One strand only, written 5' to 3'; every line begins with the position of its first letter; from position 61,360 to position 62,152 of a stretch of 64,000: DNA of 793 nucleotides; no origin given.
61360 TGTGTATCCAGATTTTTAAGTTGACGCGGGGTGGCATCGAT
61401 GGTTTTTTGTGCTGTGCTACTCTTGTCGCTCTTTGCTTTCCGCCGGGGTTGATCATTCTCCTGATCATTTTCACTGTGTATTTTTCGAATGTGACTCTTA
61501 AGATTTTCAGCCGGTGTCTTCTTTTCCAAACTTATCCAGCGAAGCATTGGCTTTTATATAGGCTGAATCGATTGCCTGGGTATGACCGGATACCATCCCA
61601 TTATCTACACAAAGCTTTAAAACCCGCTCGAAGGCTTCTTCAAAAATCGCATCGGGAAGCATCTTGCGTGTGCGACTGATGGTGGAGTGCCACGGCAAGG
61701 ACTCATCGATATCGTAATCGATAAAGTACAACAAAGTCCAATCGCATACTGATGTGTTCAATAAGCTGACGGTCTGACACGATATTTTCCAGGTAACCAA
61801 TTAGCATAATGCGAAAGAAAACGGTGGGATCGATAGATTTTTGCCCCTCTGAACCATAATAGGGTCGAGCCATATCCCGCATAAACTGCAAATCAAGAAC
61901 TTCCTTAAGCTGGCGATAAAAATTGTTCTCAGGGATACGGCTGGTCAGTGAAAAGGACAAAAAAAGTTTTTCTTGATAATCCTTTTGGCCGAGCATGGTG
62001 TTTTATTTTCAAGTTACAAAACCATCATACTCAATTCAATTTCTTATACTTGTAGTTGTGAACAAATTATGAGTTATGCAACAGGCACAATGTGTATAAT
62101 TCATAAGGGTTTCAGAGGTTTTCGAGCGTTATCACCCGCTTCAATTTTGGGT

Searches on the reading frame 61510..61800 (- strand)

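Call 26: search_protein_families(library=pfam, proteins=[window:61510-61800:-], max_evalue=0.0001)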
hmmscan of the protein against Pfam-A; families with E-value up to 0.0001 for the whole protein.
window:61510-61800:- (97 aa): 1 family
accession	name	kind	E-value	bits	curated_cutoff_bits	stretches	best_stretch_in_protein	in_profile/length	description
PF05598.16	DUF772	-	1.6e-05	25.3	23.1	1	22-60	37-74/74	Transposase domain (DUF772)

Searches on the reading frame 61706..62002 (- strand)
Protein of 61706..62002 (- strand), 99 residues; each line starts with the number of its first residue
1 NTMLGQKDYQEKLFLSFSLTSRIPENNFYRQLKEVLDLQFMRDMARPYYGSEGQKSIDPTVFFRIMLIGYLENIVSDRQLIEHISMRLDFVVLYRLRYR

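Call 26: search_protein_families(library=pfam, proteins=[window:61706-62002:-], max_evalue=0.0001)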
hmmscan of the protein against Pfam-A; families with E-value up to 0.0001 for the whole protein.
window:61706-62002:- (99 aa): 1 family
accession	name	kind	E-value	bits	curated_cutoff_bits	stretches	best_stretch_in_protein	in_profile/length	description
PF05598.16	DUF772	-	9.5e-10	38.8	23.1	1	53-96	1-44/74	Transposase domain (DUF772)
